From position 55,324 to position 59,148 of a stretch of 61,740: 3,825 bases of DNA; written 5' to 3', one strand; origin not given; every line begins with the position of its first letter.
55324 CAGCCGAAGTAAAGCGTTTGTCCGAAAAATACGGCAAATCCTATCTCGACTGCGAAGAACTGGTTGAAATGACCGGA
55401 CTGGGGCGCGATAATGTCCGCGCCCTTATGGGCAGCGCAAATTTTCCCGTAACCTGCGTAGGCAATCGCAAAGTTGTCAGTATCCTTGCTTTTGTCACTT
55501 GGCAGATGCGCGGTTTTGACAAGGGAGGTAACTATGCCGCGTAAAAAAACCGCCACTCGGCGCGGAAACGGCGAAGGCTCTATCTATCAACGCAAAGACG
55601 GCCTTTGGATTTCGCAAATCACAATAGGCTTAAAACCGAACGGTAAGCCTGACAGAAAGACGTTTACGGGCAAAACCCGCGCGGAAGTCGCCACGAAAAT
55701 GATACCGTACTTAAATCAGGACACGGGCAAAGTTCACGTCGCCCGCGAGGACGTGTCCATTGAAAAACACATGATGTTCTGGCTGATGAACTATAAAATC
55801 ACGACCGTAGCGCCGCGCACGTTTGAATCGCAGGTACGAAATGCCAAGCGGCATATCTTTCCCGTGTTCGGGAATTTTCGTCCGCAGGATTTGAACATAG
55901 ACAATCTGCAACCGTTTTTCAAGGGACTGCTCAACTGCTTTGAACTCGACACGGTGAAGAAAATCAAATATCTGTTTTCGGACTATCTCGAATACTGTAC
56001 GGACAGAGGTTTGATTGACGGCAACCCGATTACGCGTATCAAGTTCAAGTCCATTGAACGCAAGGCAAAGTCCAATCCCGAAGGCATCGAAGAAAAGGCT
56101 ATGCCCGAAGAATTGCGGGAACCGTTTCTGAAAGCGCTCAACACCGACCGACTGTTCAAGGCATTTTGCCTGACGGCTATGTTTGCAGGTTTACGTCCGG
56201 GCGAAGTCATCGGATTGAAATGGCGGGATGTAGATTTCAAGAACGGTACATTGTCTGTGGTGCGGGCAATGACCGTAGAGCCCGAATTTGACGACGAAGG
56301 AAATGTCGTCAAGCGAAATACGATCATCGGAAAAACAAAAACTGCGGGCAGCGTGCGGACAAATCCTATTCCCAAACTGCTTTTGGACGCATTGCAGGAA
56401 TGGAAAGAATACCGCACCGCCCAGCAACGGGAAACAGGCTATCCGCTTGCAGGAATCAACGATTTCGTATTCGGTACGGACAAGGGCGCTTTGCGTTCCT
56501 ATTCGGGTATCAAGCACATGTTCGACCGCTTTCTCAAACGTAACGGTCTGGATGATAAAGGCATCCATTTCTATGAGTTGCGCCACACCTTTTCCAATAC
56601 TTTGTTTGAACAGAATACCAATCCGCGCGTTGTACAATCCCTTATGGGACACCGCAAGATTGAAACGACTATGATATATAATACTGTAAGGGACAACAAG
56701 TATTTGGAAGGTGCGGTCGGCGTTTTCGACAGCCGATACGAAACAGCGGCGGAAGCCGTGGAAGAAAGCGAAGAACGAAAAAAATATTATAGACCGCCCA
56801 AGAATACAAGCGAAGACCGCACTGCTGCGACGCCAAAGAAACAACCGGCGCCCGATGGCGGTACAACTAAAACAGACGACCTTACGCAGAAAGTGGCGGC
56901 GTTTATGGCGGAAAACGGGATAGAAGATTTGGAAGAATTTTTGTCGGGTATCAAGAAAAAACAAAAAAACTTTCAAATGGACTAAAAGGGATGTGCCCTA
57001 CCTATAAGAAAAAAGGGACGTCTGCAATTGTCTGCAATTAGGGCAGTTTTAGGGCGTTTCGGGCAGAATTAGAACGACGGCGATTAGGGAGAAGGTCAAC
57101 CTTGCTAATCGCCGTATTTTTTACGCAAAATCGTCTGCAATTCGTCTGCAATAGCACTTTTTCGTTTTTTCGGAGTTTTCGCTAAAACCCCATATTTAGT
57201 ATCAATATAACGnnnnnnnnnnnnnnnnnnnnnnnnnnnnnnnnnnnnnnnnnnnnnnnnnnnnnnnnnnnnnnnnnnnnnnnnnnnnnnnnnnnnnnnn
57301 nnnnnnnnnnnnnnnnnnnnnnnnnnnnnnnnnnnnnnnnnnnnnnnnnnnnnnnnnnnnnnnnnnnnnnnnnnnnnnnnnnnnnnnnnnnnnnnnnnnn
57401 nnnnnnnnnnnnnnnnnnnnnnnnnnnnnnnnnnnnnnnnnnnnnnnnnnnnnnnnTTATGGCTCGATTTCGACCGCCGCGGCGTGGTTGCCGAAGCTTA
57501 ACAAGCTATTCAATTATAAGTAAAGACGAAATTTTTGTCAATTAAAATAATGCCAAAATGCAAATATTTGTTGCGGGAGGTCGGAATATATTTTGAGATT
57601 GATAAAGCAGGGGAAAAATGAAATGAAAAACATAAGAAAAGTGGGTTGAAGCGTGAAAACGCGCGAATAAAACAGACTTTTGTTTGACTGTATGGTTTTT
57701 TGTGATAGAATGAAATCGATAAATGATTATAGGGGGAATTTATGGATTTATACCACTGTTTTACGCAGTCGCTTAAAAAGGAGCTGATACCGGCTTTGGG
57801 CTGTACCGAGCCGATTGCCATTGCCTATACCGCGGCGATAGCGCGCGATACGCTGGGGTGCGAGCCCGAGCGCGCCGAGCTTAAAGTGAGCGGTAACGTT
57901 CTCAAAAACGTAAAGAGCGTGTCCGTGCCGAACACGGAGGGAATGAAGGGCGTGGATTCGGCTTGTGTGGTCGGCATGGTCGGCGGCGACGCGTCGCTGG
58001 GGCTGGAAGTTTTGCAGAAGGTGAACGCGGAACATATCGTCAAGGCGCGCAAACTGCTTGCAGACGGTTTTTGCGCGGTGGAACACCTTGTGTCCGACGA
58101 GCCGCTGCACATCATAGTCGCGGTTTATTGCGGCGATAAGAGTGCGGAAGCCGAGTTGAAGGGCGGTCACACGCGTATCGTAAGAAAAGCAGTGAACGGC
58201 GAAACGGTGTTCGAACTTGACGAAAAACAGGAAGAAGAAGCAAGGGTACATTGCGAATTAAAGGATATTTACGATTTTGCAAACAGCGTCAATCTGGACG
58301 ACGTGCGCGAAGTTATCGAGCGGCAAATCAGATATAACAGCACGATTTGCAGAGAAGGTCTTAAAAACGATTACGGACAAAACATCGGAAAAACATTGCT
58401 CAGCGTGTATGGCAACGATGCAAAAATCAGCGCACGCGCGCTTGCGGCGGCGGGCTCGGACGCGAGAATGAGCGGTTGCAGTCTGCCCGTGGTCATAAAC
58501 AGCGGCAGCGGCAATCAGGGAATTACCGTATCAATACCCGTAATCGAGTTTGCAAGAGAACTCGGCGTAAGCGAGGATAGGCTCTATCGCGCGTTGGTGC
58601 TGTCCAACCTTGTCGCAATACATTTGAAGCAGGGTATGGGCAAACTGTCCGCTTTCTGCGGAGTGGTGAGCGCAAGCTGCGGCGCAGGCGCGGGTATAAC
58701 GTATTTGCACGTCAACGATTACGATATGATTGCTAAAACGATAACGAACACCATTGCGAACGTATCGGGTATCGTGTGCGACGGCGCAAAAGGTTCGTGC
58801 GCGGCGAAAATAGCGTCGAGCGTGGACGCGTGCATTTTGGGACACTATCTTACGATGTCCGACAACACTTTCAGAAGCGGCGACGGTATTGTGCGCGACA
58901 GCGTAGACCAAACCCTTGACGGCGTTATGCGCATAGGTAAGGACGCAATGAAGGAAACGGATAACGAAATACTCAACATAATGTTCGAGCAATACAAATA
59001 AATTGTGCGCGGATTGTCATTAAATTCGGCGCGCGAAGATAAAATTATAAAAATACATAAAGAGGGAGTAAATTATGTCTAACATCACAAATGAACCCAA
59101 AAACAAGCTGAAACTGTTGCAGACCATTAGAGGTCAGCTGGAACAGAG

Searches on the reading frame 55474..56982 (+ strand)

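Call 42: search_protein_families(library=pfam, proteins=[window:55474-56982:+], max_evalue=0.001)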
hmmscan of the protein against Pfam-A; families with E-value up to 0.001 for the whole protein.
window:55474-56982:+ (503 aa): 2 families
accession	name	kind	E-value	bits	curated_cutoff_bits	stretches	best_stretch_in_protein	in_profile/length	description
PF00589.27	Phage_integrase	-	1.4e-26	93.7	27.1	1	229-408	25-171/172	Phage integrase family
PF14659.12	Phage_int_SAM_3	-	5.2e-07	30.2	22.6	1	102-152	8-57/58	Phage integrase, N-terminal SAM-like domain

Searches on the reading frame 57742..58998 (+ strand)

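Call 61: search_protein_families(library=pfam, proteins=[window:57742-58998:+], max_evalue=0.001)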
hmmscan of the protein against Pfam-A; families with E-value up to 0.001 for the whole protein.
window:57742-58998:+ (419 aa): 1 family
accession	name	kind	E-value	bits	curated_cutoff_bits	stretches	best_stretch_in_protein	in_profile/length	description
PF03313.21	SDH_alpha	-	8.7e-61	206.3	26.4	1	87-412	3-260/260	Serine dehydratase alpha chain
